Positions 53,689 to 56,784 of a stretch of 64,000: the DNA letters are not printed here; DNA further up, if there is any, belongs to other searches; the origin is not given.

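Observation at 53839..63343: Tandem paralogous cytoplasmic NarG-like molybdoenzyme catalytic subunits with no beta/gamma/chaperone genes, co-oriented with a NarL-type two-component system with a GAF-containing kinase, and a divergent cytochrome b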

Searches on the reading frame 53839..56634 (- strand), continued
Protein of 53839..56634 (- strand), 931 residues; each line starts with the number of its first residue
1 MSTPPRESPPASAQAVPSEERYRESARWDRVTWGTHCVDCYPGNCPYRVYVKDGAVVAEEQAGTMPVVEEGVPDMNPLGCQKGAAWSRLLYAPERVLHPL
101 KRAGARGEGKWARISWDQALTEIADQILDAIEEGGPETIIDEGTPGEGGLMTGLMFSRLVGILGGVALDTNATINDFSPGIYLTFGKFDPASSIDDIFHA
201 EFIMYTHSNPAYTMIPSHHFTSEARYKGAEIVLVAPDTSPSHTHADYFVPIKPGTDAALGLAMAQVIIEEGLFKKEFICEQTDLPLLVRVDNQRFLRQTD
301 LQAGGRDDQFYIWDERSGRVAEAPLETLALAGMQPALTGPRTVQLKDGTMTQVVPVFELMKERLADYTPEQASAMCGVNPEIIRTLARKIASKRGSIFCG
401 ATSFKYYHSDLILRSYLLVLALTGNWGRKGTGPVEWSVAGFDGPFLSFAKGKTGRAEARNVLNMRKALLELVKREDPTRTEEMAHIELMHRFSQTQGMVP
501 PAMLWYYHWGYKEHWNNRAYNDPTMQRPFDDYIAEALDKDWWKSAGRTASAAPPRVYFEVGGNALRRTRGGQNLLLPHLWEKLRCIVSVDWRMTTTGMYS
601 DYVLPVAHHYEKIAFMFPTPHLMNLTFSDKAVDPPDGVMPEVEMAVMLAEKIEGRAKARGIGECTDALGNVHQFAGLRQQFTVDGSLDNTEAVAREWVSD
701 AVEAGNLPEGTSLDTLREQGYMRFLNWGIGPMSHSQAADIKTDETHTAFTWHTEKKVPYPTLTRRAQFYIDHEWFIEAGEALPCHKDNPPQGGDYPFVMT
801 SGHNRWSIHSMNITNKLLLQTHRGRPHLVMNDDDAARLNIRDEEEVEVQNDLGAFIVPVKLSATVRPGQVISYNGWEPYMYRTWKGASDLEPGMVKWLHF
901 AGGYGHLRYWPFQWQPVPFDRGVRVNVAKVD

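Call 14: find_encoding_contigs(protein=P0003, flank=10000, max_places=3)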
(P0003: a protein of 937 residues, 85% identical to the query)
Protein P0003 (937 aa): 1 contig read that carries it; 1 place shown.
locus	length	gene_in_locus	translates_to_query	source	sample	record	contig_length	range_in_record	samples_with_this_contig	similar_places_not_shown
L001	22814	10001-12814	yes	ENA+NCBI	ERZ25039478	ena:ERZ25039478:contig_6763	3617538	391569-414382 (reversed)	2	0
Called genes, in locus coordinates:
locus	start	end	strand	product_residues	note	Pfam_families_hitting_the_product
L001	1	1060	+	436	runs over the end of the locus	PF09594:GT87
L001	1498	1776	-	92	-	-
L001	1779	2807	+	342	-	PF01642:MM_CoA_mutase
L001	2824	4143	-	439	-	PF00384:Molybdopterin, PF01568:Molydop_binding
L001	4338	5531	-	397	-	-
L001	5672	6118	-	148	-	PF01613:Flavin_Reduct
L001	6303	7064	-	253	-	PF13378:MR_MLE_C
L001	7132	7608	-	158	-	PF02746:MR_MLE_N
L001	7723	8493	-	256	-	PF00561:Abhydrolase_1, PF12146:Hydrolase_4, PF12697:Abhydrolase_6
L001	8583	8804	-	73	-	-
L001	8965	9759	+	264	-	PF00106:adh_short, PF13561:adh_short_C2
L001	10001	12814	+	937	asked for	PF00384:Molybdopterin, PF01568:Molydop_binding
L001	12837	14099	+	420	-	PF02771:Acyl-CoA_dh_N, PF02770:Acyl-CoA_dh_M, PF00441:Acyl-CoA_dh_1, PF08028:Acyl-CoA_dh_2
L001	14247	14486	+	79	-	-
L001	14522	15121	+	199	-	PF00108:Thiolase_N (weak)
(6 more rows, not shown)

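Call 20: search_solved_structures(query=window:53839-56634:-, show_alignments=2)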
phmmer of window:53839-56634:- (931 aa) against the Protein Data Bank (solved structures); distinct sequences matched with E-value up to 0.001: 51.
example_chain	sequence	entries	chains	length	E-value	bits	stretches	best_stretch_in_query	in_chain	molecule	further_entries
2ivf_A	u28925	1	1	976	4.6e-231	772.8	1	19-929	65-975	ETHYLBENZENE DEHYDROGENASE ALPHA-SUBUNIT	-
4ydd_A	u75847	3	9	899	2.2e-132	446.2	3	21-319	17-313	DMSO reductase family type II enzyme, molybdopterin subunit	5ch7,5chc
5e7o_A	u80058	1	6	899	2.5e-132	446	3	21-319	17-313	DMSO reductase family type II enzyme, molybdopterin subunit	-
3egw_A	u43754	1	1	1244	1.4e-44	155.7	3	101-293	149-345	Respiratory nitrate reductase 1 alpha chain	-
1r27_A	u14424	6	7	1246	1.6e-44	155.4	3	101-292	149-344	Respiratory nitrate reductase 1 alpha chain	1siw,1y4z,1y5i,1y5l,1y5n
1q16_A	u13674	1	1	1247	1.7e-44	155.4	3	101-292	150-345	Respiratory nitrate reductase 1 alpha chain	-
3ir7_A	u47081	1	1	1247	2.6e-44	154.7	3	101-292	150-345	Respiratory nitrate reductase 1 alpha chain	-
3ir6_A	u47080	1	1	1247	2.6e-43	151.4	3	101-292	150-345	Respiratory nitrate reductase 1 alpha chain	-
3ir5_A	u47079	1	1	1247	6.7e-43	150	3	101-292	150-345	Respiratory nitrate reductase 1 alpha chain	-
7b04_B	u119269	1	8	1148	1.8e-32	115.5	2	175-300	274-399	Nitrite oxidoreductase subunit A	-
9vap_A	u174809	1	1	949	1.6e-22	82.6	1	78-279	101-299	Formate dehydrogenase molybdopterin-binding subunit FdhA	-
2e7z_A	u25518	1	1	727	9.5e-22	80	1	73-278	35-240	Acetylene hydratase Ahy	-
9t1s_L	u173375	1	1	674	5.4e-21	77.5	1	37-282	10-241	formate dehydrogenase (coenzyme F420)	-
2vpw_A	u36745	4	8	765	7e-21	77.2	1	75-282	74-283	THIOSULFATE REDUCTASE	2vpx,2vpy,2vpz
1aa6_A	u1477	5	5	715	3.1e-19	71.7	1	95-283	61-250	FORMATE DEHYDROGENASE H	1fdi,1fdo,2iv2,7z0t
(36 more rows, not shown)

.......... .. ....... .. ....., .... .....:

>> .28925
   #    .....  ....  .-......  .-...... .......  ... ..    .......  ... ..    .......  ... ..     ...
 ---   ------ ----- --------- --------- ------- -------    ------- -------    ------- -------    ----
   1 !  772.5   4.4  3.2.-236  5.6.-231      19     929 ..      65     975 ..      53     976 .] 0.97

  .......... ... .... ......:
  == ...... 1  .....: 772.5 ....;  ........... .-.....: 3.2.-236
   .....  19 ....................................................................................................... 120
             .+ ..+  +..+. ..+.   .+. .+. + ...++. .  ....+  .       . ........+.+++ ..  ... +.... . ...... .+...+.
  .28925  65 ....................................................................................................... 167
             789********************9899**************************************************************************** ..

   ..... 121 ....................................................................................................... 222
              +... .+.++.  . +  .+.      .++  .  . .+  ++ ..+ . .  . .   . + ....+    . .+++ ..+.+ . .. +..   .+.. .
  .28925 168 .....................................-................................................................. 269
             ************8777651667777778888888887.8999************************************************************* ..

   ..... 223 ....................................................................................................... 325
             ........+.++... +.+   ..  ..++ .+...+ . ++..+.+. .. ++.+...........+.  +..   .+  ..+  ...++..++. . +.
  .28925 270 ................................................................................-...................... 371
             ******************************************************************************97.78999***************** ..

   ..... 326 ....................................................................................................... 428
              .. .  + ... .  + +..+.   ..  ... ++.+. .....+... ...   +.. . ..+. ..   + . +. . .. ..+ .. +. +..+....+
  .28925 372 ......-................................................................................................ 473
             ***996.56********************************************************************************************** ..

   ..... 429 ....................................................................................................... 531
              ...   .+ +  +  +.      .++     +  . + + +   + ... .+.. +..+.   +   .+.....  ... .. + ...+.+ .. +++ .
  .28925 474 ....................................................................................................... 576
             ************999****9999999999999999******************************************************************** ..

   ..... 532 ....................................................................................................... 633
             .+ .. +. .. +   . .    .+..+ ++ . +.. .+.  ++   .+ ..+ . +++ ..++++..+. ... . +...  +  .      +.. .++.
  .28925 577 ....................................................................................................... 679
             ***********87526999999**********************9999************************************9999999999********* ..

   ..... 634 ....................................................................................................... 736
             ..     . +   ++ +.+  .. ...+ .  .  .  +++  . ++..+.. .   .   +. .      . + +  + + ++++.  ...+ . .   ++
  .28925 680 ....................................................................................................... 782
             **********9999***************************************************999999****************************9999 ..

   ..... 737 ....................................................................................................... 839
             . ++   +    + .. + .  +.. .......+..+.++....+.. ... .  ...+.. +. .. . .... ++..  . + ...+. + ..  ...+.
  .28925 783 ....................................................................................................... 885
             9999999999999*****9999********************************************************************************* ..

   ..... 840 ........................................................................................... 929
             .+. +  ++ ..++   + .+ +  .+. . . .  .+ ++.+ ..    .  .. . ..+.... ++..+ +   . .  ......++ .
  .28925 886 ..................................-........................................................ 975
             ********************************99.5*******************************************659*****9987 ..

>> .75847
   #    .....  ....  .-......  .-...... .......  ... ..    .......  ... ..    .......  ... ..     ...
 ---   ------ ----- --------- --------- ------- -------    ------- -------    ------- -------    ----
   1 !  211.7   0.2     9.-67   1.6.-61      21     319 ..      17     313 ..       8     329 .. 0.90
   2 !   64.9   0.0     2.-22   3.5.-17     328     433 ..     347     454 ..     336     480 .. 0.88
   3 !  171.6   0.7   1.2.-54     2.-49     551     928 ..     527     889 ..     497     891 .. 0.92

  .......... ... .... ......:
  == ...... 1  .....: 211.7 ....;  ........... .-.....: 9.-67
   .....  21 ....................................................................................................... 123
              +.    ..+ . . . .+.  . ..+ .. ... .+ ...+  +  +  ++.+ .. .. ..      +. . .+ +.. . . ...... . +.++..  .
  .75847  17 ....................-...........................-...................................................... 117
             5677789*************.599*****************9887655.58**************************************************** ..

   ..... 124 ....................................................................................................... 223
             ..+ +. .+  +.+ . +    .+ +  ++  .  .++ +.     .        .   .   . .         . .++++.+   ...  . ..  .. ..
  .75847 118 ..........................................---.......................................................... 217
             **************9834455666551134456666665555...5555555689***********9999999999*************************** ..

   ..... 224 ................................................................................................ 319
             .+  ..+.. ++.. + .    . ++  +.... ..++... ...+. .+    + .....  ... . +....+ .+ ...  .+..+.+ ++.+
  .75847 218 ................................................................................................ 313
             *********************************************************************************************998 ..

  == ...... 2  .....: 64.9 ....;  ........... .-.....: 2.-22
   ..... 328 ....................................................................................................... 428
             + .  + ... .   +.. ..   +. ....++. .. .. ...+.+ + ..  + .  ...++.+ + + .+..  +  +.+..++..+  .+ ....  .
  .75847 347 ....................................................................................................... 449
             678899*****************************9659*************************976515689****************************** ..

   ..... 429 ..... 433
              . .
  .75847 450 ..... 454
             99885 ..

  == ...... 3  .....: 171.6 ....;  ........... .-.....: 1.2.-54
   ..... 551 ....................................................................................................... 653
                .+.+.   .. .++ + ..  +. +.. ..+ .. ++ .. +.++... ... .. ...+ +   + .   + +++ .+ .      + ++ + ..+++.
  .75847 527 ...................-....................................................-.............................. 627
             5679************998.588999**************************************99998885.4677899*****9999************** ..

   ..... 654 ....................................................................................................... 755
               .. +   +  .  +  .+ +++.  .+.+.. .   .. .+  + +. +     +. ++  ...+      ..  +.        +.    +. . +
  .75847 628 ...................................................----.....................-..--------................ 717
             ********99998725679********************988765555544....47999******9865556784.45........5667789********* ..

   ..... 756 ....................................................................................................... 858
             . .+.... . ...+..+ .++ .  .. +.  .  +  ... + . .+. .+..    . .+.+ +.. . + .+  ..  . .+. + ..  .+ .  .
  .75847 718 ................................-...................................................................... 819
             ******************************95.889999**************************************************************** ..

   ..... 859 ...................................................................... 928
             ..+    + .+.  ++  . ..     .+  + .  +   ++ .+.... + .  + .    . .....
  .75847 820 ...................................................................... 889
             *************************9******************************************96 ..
